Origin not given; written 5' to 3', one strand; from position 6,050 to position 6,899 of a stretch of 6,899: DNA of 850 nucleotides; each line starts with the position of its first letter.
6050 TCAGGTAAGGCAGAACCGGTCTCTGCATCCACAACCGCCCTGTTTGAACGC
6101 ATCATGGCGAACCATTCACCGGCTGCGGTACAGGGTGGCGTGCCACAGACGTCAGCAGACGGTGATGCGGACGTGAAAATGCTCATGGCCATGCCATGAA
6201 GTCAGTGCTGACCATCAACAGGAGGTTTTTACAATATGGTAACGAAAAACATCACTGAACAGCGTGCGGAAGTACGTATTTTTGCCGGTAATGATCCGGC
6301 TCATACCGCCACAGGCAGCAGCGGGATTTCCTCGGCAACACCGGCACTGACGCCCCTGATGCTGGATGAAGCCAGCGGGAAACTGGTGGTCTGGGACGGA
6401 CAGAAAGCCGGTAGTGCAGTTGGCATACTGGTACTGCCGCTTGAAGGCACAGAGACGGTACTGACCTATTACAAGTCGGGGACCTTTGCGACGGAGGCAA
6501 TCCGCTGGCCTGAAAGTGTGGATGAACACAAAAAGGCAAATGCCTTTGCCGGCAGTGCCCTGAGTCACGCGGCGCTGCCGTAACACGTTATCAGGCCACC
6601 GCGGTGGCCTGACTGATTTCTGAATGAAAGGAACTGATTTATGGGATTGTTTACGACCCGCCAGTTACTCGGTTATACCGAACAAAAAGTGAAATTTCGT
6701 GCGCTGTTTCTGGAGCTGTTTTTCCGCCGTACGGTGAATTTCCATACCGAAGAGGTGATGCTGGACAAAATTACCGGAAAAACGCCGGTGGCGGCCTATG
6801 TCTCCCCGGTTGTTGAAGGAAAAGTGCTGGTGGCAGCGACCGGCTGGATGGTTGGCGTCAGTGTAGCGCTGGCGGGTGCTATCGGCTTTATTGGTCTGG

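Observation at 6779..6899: gpE-like major capsid gene becomes a hydrophobic, TM-like segment after about 58 conserved residues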

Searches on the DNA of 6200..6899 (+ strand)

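Call 6: search_dna_similar(query=window:6200-6899:+, collection=ecoli_genomes, mode=near, max_rows=30)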
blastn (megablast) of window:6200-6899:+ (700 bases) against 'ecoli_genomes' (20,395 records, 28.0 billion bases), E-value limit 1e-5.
Records with a match: 5434; places in all: 8409; records where one place covers at least 80% of the query: 1912.
Genomes with a match: 5425 of 5426; with a place that covers at least 80% of the query: 1907. Places per genome that has any: lowest 1, median 1, highest 6. On chromosomes: 8399 places; on plasmids: 10.
Best place of each record, by identity: >=99% 452; 95-99% 4752; 90-95% 186; 60-80% 44.
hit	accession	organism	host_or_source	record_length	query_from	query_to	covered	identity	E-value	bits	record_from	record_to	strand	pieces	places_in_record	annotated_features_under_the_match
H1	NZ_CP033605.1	Escherichia coli O157:H7 strain TR01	Cattle carcass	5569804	1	630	90%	100.0%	0e+0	1164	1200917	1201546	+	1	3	head decoration protein | major capsid protein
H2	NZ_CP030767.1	Escherichia coli strain 2017C-4109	missing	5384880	1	630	90%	100.0%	0e+0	1164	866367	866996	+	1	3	head decoration protein | major capsid protein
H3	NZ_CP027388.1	Escherichia coli strain 2011C-4251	Homo sapiens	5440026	1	630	90%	100.0%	0e+0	1164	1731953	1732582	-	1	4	head decoration protein | major capsid protein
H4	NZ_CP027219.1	Escherichia coli strain 2015C-3163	Homo sapiens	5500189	1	630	90%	100.0%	0e+0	1164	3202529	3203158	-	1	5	head decoration protein | major capsid protein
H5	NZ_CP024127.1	Escherichia coli strain 14EC001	clinical patient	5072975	1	630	90%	100.0%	0e+0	1164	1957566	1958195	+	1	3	head decoration protein | major capsid protein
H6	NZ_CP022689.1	Escherichia coli strain CDC#03-98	missing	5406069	1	630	90%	100.0%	0e+0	1164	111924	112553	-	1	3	head decoration protein | major capsid protein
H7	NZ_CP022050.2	Escherichia coli O157 strain FDAARGOS_293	Homo sapiens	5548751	1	630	90%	100.0%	0e+0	1164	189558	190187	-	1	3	head decoration protein | major capsid protein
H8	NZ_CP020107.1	Escherichia coli strain 13E0767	cattle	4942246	1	630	90%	100.0%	0e+0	1164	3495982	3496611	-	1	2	head decoration protein | major capsid protein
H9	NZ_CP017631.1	Escherichia coli strain SLK172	Homo sapiens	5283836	1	630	90%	100.0%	0e+0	1164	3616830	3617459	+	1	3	head decoration protein | major capsid protein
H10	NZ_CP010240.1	Escherichia coli strain C7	cow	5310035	1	630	90%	100.0%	0e+0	1164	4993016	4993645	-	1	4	head decoration protein | major capsid protein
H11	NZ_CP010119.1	Escherichia coli strain C3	cow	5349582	1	630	90%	100.0%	0e+0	1164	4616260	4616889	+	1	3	head decoration protein | major capsid protein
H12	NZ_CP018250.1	Escherichia coli strain 10671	Cattle faeces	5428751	1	630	90%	100.0%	0e+0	1164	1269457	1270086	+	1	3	head decoration protein | major capsid protein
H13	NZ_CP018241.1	Escherichia coli strain 319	missing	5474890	1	630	90%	100.0%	0e+0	1164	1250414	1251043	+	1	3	head decoration protein | major capsid protein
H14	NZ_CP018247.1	Escherichia coli strain 7784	Cattle faeces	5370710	1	630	90%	100.0%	0e+0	1164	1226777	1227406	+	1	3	head decoration protein | major capsid protein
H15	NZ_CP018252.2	Escherichia coli strain 9000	Cattle faeces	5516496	1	630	90%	100.0%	0e+0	1164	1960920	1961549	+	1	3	head decoration protein | major capsid protein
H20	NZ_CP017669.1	Escherichia coli O157:H7 strain PA20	stool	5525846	1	630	90%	100.0%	0e+0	1164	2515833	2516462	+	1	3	head decoration protein | major capsid protein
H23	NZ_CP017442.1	Escherichia coli O157:H7 strain 4276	Cattle Hide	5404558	1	630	90%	100.0%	0e+0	1164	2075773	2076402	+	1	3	head decoration protein | major capsid protein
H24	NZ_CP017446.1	Escherichia coli O157:H7 strain 9234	Cattle Hide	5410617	1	630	90%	100.0%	0e+0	1164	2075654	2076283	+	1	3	head decoration protein | major capsid protein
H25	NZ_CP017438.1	Escherichia coli O157:H7 strain 2159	Cattle Hide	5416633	1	630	90%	100.0%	0e+0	1164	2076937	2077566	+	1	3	head decoration protein | major capsid protein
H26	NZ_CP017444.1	Escherichia coli O157:H7 strain 8368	Cattle Hide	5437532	1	630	90%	100.0%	0e+0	1164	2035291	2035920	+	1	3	head decoration protein | major capsid protein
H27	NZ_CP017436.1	Escherichia coli O157:H7 strain 2149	Cattle Hide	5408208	1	630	90%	100.0%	0e+0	1164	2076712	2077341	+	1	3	head decoration protein | major capsid protein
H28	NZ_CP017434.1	Escherichia coli O157:H7 strain 1130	Cattle Hide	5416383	1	630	90%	100.0%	0e+0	1164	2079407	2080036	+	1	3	head decoration protein | major capsid protein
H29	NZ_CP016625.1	Escherichia coli O157:H7 strain FRIK944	Bos taurus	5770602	1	630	90%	100.0%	0e+0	1164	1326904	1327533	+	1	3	head decoration protein | major capsid protein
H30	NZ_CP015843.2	Escherichia coli O157:H7 strain FRIK2455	Bos taurus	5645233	1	630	90%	100.0%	0e+0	1164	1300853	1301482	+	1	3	head decoration protein | major capsid protein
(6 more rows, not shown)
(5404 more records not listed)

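Call 7: search_dna_similar(query=window:6200-6899:+, collection=phages, mode=near, max_rows=30)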
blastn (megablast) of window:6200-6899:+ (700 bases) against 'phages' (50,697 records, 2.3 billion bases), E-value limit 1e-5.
Records with a match: 21; places in all: 21; records where one place covers at least 80% of the query: 20.
Best place of each record, by identity: 95-99% 21.
By first word of the organism name: Escherichia 20; Aeromonas 1.
By host as written in the record: - 6; Escherichia coli 4; Escherichia coli C 4; Escherichia coli ECOR13 2; Escherichia coli str. K-12 substr. MG1655 2; Escherichia coli O111 1; Escherichia coli 204576 1; Aeromonas hydrophila 1.
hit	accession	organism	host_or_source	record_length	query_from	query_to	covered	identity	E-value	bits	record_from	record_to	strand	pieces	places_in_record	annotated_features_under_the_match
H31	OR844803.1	Escherichia phage ECO111 5-P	Escherichia coli O111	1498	1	630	90%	97.8%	0e+0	1086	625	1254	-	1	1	record has no annotation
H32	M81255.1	Escherichia phage 21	-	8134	1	630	90%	97.6%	0e+0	1081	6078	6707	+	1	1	shp: capsid protein small subunit | 7: major capsid protein | shp: ribosome_binding_site | 7: ribosome_binding_site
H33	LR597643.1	Escherichia phage ev017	-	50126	1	630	90%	97.6%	0e+0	1081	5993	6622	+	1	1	Head decoration protein | Phage major capsid protein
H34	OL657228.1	Escherichia phage 21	Escherichia coli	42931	1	630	90%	97.6%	0e+0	1081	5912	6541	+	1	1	head decoration protein | major capsid protein | ribosome_binding_site (x2)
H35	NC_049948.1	Escherichia phage ev017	-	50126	1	630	90%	97.6%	0e+0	1081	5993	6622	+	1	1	head decoration | minor capsid protein E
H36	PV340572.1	Escherichia phage PhiR57_1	Escherichia coli ECOR13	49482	1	630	90%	97.6%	0e+0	1081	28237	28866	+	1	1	head-DNA stabilization protein D | major capsid protein E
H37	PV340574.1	Escherichia phage PhiR63_2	Escherichia coli ECOR13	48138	1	630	90%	97.6%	0e+0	1081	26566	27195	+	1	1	head-DNA stabilization protein D | major capsid protein E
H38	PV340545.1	Escherichia phage PhiR5_1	Escherichia coli C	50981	1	630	90%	96.8%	0e+0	1053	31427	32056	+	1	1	head-DNA stabilization protein D | major capsid protein E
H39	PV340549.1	Escherichia phage PhiR12_1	Escherichia coli str. K-12 substr. ...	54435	1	629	90%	96.8%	0e+0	1051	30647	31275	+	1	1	head-DNA stabilization protein D | major capsid protein E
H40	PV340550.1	Escherichia phage PhiR12_2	Escherichia coli str. K-12 substr. ...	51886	1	629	90%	96.8%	0e+0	1051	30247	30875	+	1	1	head-DNA stabilization protein D | major capsid protein E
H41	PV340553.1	Escherichia phage PhiR12_4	Escherichia coli C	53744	1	629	90%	96.8%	0e+0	1051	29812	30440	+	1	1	head-DNA stabilization protein D | major capsid protein E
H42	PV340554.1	Escherichia phage PhiR12_5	Escherichia coli C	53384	1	629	90%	96.8%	0e+0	1051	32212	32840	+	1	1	head-DNA stabilization protein D | major capsid protein E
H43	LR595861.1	Escherichia virus Lambda_4C10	-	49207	1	630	90%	96.7%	0e+0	1048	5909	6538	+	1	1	Head decoration protein | Phage major capsid protein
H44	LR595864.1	Escherichia phage 4A7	-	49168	1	630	90%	96.7%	0e+0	1048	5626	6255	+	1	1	Head decoration protein | Phage major capsid protein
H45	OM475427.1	Escherichia phage D2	Escherichia coli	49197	1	630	90%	96.7%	0e+0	1048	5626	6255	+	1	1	head-DNA stabilization protein D | major capsid protein E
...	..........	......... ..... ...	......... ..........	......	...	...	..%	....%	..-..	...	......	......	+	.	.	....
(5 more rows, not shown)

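Call 8: search_dna_similar(query=window:6790-6899:+, collection=ecoli_genomes, mode=near, max_rows=40)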
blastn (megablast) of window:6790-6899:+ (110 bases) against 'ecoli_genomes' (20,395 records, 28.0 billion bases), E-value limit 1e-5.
Records with a match: 5428; places in all: 6983; records where one place covers at least 80% of the query: 0.
Genomes with a match: 5425 of 5426; with a place that covers at least 80% of the query: 0. Places per genome that has any: lowest 1, median 1, highest 6. On chromosomes: 6977 places; on plasmids: 6.
Best place of each record, by identity: >=99% 116; 95-99% 4999; 90-95% 313.
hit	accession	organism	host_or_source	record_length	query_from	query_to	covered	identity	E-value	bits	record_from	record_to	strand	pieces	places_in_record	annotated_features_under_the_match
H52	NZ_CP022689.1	Escherichia coli strain CDC#03-98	missing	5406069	32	110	72%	98.7%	6e-31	141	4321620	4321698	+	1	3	btuC: vitamin B12 ABC transporter permease BtuC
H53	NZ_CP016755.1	Escherichia coli strain FORC_044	Homo sapiens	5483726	32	110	72%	98.7%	6e-31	141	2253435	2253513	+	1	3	btuC: vitamin B12 ABC transporter permease BtuC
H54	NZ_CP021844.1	Escherichia coli strain EC1515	Homo sapiens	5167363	32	110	72%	98.7%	6e-31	141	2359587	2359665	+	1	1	btuC: vitamin B12 ABC transporter permease BtuC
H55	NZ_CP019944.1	Escherichia coli strain DSM 103246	chicken carcass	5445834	32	110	72%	98.7%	6e-31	141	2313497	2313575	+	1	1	btuC: vitamin B12 ABC transporter permease BtuC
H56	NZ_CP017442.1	Escherichia coli O157:H7 strain 4276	Cattle Hide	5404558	32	110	72%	98.7%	6e-31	141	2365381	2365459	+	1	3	btuC: vitamin B12 ABC transporter permease BtuC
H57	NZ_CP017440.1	Escherichia coli O157:H7 strain 3384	Cattle Hide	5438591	32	110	72%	98.7%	6e-31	141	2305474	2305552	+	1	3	btuC: vitamin B12 ABC transporter permease BtuC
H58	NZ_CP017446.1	Escherichia coli O157:H7 strain 9234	Cattle Hide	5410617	32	110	72%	98.7%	6e-31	141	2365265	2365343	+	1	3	btuC: vitamin B12 ABC transporter permease BtuC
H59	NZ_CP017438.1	Escherichia coli O157:H7 strain 2159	Cattle Hide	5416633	32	110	72%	98.7%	6e-31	141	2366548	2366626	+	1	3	btuC: vitamin B12 ABC transporter permease BtuC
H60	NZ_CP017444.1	Escherichia coli O157:H7 strain 8368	Cattle Hide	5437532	32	110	72%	98.7%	6e-31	141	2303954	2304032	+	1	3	btuC: vitamin B12 ABC transporter permease BtuC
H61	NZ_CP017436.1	Escherichia coli O157:H7 strain 2149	Cattle Hide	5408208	32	110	72%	98.7%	6e-31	141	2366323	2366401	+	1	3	btuC: vitamin B12 ABC transporter permease BtuC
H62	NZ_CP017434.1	Escherichia coli O157:H7 strain 1130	Cattle Hide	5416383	32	110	72%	98.7%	6e-31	141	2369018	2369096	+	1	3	btuC: vitamin B12 ABC transporter permease BtuC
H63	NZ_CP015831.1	Escherichia coli O157 strain 644-PT8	Homo sapiens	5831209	32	110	72%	98.7%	6e-31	141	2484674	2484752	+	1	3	btuC: vitamin B12 ABC transporter permease BtuC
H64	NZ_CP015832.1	Escherichia coli O157 strain 180-PT54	Homo sapiens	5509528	32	110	72%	98.7%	6e-31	141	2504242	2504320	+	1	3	btuC: vitamin B12 ABC transporter permease BtuC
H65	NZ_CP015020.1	Escherichia coli strain 28RC1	Bovine carcass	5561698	32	110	72%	98.7%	6e-31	141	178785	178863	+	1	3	btuC: vitamin B12 ABC transporter permease BtuC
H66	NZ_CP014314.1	Escherichia coli O157:H7 strain JEONG-1266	Bos taurus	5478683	32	110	72%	98.7%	6e-31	141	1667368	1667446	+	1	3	btuC: vitamin B12 ABC transporter permease BtuC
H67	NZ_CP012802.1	Escherichia coli O157:H7 strain WS4202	derived from CIP 106327 (Collection de ...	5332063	32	110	72%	98.7%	6e-31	141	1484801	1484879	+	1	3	btuC: vitamin B12 ABC transporter permease BtuC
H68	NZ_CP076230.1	Escherichia coli O157:H7 strain Rafaela_II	Rectal swab of live bovine cattle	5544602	32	110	72%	98.7%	6e-31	141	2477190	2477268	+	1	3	btuC: vitamin B12 ABC transporter permease BtuC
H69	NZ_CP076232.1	Escherichia coli O157:H7 strain 7.1_Anguil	Rectal swab of live bovine cattle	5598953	32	110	72%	98.7%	6e-31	141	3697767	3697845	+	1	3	btuC: vitamin B12 ABC transporter permease BtuC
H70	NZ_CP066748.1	Escherichia coli O157:H7 strain ECP19-2498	missing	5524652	32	110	72%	98.7%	6e-31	141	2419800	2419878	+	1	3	btuC: vitamin B12 ABC transporter permease BtuC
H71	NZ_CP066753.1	Escherichia coli O157:H7 strain ECP19-598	missing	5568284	32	110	72%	98.7%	6e-31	141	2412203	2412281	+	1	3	btuC: vitamin B12 ABC transporter permease BtuC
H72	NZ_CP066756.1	Escherichia coli O157:H7 strain ECP19-798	missing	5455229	32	110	72%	98.7%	6e-31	141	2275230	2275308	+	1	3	btuC: vitamin B12 ABC transporter permease BtuC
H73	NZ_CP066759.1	Escherichia coli O157:H7 strain ECP19-198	missing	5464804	32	110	72%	98.7%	6e-31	141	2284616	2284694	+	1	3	btuC: vitamin B12 ABC transporter permease BtuC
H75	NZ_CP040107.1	Escherichia coli O157:H7 strain MB9-1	cattle feces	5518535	32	110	72%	98.7%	6e-31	141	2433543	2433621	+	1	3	btuC: vitamin B12 ABC transporter permease BtuC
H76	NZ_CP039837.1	Escherichia coli O55:H7 strain USDA5905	Food (meat)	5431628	32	110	72%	98.7%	6e-31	141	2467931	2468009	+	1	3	btuC: vitamin B12 ABC transporter permease BtuC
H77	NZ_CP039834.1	Escherichia coli O157:H7 strain MB41-1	cattle feces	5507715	32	110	72%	98.7%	6e-31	141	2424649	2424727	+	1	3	btuC: vitamin B12 ABC transporter permease BtuC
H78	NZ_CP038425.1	Escherichia coli O157:H7 strain 2571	bovine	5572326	32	110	72%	98.7%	6e-31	141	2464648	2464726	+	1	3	btuC: vitamin B12 ABC transporter permease BtuC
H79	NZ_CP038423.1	Escherichia coli O157:H7 strain 7409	bovine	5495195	32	110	72%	98.7%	6e-31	141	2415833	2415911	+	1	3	btuC: vitamin B12 ABC transporter permease BtuC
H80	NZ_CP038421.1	Escherichia coli O157:H7 strain 7636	bovine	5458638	32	110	72%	98.7%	6e-31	141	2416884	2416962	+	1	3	btuC: vitamin B12 ABC transporter permease BtuC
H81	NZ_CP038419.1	Escherichia coli O157:H7 strain 2-6-2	cattle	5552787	32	110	72%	98.7%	6e-31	141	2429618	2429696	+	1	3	btuC: vitamin B12 ABC transporter permease BtuC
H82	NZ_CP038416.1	Escherichia coli O157:H7 strain 3-5-1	cattle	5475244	32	110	72%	98.7%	6e-31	141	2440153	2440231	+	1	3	btuC: vitamin B12 ABC transporter permease BtuC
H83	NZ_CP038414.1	Escherichia coli O157:H7 strain 17B6-2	cattle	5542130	32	110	72%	98.7%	6e-31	141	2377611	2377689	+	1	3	btuC: vitamin B12 ABC transporter permease BtuC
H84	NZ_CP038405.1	Escherichia coli O157:H7 strain ATCC 35150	Homo sapiens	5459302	32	110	72%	98.7%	6e-31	141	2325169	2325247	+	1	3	btuC: vitamin B12 ABC transporter permease BtuC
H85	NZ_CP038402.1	Escherichia coli O157:H7 strain BB24-1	cattle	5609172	32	110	72%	98.7%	6e-31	141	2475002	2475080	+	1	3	btuC: vitamin B12 ABC transporter permease BtuC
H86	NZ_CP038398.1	Escherichia coli O157:H7 strain DEC4E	Homo sapiens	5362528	32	110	72%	98.7%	6e-31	141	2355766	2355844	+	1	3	btuC: vitamin B12 ABC transporter permease BtuC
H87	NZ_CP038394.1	Escherichia coli O55:H7 strain DEC5A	Homo sapiens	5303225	32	110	72%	98.7%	6e-31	141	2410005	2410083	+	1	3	btuC: vitamin B12 ABC transporter permease BtuC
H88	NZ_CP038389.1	Escherichia coli O55:H7 strain DEC5B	Homo sapiens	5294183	32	110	72%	98.7%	6e-31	141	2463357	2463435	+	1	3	btuC: vitamin B12 ABC transporter permease BtuC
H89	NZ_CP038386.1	Escherichia coli O55:H7 strain DEC5D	Homo sapiens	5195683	32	110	72%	98.7%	6e-31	141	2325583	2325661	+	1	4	btuC: vitamin B12 ABC transporter permease BtuC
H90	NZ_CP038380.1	Escherichia coli O157:H7 strain E32511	Homo sapiens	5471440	32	110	72%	98.7%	6e-31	141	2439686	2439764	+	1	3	btuC: vitamin B12 ABC transporter permease BtuC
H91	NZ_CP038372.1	Escherichia coli O157:H7 strain F6294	beef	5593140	32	110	72%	98.7%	6e-31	141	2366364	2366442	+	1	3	btuC: vitamin B12 ABC transporter permease BtuC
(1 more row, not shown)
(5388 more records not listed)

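Call 11: get_annotated_region(hit=H6, flank=8000)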
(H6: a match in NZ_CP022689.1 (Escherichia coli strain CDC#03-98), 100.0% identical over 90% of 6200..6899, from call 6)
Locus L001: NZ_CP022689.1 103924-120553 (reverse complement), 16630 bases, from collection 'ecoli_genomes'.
description: Escherichia coli strain CDC#03-98 chromosome, complete genome
organism: Escherichia coli strain CDC#03-98 (NCBI taxid 562)
replicon: chromosome; assembly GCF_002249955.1
host: missing; source: missing; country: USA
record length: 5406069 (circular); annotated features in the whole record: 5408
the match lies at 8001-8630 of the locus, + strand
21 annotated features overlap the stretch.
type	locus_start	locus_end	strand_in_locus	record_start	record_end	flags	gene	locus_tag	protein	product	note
CDS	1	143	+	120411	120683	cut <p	-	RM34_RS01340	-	hypothetical protein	incomplete; partial in the middle of a contig; missing C-terminus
CDS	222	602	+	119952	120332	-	tnpA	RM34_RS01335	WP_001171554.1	IS66-like element accessory protein TnpA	-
CDS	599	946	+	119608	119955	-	tnpB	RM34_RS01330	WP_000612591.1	IS66 family insertion sequence element accessory protein TnpB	TnpB, as the term is used for proteins encoded by IS66 family insertion elements, is considered an accessory protein, ...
CDS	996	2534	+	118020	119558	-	-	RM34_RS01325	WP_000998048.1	IS66-like element ISEc8 family transposase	-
CDS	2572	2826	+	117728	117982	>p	-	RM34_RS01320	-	terminase small subunit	incomplete; partial in the middle of a contig; missing N-terminus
CDS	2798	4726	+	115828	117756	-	-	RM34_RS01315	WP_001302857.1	phage terminase large subunit family protein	-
CDS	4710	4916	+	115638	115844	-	-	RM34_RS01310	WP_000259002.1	phage head-tail joining protein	-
CDS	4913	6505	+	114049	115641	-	-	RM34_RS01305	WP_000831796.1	phage portal protein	-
CDS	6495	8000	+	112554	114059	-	-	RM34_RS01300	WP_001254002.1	S49 family peptidase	-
CDS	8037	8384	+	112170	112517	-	-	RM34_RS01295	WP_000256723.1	head decoration protein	-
CDS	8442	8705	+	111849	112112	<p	-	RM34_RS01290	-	major capsid protein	incomplete; partial in the middle of a contig; missing C-terminus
CDS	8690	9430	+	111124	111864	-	-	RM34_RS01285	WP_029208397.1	phage tail protein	-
CDS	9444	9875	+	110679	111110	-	gpG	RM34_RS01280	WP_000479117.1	phage tail assembly chaperone G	-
CDS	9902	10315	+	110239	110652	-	-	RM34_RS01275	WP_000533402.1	phage tail assembly protein T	-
CDS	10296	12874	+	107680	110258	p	-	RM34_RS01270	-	phage tail tape measure protein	frameshifted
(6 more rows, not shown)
